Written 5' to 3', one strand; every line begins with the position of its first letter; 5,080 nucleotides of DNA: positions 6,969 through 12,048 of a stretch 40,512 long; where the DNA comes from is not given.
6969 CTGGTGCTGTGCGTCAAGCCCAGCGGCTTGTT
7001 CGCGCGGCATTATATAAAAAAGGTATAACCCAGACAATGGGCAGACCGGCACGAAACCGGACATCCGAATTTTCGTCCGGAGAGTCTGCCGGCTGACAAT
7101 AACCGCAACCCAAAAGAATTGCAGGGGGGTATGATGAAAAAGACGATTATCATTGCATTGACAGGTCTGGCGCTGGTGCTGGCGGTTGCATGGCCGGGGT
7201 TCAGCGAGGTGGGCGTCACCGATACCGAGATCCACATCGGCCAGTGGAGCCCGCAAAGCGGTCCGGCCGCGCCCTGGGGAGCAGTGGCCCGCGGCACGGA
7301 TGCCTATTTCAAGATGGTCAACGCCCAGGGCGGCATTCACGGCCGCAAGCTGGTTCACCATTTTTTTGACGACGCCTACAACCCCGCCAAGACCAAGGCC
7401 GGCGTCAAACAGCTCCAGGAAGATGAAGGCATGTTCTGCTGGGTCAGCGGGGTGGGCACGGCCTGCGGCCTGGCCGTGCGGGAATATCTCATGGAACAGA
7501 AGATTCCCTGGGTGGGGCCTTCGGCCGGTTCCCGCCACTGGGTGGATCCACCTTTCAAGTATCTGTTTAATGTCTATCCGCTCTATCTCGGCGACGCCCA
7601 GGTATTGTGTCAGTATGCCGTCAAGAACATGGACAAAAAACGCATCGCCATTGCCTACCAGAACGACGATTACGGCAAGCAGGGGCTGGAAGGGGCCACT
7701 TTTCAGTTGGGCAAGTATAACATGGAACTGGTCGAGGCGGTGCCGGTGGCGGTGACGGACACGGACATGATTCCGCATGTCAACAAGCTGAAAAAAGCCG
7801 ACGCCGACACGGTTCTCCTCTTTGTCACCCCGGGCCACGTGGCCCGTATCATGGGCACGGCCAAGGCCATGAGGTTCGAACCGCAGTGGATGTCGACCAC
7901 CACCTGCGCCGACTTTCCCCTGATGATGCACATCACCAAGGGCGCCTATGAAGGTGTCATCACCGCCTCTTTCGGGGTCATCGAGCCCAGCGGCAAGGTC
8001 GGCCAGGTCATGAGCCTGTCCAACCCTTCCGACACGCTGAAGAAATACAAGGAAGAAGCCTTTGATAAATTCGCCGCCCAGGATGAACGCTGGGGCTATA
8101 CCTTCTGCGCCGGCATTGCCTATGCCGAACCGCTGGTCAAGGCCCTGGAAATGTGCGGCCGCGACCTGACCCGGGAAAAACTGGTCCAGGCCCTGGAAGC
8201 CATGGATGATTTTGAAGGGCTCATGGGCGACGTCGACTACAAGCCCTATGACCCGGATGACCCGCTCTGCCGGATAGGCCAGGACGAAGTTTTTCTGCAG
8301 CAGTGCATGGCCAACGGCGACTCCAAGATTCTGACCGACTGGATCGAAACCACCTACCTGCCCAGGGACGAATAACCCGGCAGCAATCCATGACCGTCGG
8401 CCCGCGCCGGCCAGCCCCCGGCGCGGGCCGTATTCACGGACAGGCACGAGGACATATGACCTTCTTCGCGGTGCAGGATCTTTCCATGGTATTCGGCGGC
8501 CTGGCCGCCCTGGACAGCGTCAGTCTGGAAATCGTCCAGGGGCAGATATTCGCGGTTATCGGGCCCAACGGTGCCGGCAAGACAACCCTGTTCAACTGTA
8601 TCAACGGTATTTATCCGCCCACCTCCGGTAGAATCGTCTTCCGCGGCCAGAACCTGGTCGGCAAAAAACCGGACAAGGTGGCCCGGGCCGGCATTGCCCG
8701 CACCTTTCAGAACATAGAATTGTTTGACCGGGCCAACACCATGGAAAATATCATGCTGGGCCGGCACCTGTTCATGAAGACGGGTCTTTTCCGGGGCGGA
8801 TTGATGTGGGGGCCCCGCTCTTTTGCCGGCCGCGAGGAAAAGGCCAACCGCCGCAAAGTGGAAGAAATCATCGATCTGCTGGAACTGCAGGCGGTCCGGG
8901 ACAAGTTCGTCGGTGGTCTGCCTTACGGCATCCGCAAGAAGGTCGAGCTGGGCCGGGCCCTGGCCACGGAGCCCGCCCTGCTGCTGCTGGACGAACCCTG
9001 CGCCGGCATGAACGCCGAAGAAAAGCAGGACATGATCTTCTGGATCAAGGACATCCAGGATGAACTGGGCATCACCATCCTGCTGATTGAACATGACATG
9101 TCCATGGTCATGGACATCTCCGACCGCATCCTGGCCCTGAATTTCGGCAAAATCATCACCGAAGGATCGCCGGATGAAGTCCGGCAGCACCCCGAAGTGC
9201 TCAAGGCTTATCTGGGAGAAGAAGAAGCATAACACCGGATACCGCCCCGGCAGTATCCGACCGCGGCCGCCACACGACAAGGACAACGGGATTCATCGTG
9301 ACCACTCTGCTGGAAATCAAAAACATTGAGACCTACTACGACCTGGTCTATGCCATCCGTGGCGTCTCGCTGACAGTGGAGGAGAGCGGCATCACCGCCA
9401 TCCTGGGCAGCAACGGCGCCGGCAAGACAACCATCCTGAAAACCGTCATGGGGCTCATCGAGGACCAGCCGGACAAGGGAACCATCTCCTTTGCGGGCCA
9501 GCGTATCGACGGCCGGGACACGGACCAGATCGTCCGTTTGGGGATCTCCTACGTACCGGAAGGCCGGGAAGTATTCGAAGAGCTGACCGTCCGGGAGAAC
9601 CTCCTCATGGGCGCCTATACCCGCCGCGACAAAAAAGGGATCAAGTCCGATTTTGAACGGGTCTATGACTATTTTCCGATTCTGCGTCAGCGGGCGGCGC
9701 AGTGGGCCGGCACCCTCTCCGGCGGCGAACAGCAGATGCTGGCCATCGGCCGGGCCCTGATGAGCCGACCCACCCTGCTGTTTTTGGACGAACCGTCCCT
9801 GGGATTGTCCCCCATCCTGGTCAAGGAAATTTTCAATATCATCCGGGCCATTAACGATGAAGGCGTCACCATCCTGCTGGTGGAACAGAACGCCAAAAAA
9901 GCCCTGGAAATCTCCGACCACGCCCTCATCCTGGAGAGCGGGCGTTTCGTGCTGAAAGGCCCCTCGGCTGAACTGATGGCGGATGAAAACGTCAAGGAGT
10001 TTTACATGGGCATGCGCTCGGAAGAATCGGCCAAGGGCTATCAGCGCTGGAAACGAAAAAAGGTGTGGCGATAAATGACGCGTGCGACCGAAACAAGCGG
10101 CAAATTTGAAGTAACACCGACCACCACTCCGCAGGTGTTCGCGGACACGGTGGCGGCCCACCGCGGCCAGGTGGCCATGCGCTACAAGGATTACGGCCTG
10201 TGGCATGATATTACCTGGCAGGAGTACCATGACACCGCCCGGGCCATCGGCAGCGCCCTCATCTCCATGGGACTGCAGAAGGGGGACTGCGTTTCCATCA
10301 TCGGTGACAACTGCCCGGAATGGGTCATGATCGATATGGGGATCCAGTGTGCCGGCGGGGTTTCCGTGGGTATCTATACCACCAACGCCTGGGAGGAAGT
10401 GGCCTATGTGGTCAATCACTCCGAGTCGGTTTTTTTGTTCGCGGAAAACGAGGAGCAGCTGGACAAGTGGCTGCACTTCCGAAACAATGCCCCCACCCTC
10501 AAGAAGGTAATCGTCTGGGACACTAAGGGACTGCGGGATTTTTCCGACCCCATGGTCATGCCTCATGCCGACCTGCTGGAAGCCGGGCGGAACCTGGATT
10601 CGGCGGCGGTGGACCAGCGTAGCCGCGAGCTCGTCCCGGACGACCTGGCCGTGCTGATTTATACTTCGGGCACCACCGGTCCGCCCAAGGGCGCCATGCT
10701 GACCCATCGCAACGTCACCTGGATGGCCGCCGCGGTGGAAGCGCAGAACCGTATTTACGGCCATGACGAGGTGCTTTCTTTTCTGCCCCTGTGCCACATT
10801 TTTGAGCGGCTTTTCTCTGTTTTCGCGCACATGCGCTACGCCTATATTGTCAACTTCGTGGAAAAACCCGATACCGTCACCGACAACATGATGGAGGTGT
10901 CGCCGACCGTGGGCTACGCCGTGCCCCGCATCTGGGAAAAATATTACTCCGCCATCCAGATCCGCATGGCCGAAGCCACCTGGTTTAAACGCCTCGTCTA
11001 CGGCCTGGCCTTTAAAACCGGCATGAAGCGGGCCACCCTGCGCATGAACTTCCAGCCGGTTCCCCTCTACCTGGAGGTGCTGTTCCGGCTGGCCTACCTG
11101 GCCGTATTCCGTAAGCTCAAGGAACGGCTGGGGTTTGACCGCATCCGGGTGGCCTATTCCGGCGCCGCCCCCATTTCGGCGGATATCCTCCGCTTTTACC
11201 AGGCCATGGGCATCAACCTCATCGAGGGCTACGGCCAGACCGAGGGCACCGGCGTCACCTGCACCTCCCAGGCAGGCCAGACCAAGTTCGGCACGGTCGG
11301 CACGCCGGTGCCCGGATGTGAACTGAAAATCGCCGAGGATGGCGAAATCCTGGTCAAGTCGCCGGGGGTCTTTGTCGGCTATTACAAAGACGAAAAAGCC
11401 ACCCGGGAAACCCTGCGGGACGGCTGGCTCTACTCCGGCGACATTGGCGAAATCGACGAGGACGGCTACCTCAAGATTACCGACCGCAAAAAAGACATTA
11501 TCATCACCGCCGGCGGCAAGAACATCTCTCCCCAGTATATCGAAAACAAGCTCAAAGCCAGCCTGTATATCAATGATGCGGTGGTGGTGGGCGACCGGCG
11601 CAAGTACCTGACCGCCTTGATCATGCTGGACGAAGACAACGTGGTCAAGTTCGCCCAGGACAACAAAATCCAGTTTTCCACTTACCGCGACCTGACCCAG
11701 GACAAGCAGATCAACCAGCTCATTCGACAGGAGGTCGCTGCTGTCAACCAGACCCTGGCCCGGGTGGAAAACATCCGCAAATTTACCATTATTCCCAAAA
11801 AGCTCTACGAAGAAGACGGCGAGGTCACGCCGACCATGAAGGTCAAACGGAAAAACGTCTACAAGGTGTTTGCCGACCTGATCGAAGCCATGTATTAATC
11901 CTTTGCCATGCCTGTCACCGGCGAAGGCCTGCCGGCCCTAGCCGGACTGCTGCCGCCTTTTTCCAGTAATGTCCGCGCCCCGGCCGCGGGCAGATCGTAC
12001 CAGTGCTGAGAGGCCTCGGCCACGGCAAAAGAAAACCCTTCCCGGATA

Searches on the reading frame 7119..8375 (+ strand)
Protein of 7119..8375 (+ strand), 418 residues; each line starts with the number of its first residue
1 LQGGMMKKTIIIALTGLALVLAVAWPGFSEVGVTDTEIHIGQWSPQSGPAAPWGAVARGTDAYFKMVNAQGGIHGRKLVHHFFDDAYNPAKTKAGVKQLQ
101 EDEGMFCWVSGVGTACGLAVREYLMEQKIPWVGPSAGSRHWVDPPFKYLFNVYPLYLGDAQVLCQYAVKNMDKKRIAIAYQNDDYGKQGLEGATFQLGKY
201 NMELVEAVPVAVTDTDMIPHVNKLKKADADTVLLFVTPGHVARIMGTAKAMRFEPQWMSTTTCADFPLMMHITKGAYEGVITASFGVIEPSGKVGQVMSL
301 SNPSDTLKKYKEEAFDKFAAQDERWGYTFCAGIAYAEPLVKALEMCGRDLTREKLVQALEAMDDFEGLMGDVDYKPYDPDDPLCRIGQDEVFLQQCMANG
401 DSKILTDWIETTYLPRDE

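Call 14: search_protein_families(library=pfam, proteins=[window:7119-8375:+], max_evalue=0.00001)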
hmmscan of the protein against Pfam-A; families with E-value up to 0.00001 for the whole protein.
window:7119-8375:+ (418 aa): 2 families
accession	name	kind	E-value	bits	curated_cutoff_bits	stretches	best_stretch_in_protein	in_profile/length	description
PF13458.12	Peripla_BP_6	-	4.5e-50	171.7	31.7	1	37-375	1-323/343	Periplasmic binding protein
PF01094.35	ANF_receptor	-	8.7e-11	41.9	25.4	1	67-310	13-254/353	Receptor family ligand binding region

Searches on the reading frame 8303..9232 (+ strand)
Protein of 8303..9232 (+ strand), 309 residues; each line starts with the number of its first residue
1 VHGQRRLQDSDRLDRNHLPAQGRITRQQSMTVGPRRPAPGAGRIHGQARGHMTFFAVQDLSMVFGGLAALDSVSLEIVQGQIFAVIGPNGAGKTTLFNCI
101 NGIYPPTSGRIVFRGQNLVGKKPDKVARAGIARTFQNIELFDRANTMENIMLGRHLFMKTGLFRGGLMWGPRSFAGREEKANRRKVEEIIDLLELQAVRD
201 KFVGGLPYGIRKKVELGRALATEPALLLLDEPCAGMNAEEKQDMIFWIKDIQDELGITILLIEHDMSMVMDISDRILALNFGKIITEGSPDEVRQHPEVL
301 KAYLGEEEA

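Call 14: search_protein_families(library=pfam, proteins=[window:8303-9232:+], max_evalue=0.00001)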
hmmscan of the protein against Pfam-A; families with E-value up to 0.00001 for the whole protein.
window:8303-9232:+ (309 aa): 2 families
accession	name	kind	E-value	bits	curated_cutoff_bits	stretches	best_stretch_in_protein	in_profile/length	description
PF00005.33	ABC_tran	-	2.2e-29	103.2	25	1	70-234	1-137/137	ABC transporter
PF12399.14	BCA_ABC_TP_C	-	4.1e-11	42.7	25.5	1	283-309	1-27/27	Branched-chain amino acid ATP-binding cassette transporter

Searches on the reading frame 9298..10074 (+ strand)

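Call 14: search_protein_families(library=pfam, proteins=[window:9298-10074:+], max_evalue=0.00001)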
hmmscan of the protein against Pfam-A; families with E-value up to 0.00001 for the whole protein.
window:9298-10074:+ (258 aa): 3 families
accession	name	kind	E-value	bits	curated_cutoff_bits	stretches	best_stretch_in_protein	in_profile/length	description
PF00005.33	ABC_tran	-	4e-30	105.6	25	1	21-167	2-136/137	ABC transporter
PF13304.12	AAA_21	-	1.2e-11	45.7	27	0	32-103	1-83/304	AAA domain, putative AbiEii toxin, Type IV TA system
PF13476.12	AAA_23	-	1.2e-06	29.8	27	1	5-49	2-38/201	AAA domain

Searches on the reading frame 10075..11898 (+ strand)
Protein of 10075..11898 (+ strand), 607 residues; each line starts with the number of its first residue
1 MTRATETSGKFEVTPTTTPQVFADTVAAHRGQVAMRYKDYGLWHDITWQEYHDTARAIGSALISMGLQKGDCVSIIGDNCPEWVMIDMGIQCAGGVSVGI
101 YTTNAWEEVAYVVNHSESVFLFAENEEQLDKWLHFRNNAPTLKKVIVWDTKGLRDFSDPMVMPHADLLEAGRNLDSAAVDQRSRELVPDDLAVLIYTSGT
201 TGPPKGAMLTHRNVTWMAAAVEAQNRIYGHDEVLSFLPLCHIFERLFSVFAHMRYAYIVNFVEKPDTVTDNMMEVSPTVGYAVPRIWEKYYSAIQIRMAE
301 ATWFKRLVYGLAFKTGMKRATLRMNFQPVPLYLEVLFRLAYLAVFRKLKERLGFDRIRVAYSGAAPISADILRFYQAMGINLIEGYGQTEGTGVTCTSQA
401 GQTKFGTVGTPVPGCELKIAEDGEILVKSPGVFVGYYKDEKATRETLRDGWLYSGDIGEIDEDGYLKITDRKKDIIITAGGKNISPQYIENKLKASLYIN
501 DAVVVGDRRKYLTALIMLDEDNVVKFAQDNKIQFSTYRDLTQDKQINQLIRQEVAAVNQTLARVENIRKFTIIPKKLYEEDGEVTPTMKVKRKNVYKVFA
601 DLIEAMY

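Call 14: search_protein_families(library=pfam, proteins=[window:10075-11898:+], max_evalue=0.00001)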
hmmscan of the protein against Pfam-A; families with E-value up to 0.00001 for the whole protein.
window:10075-11898:+ (607 aa): 2 families
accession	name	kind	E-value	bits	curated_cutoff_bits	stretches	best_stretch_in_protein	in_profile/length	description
PF00501.34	AMP-binding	-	1.4e-75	255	29.9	1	23-437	2-384/384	AMP-binding enzyme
PF23562.2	AMP-binding_C_3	-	4.4e-14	53.4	20.8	1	474-607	2-120/124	AMP-binding enzyme C-terminal domain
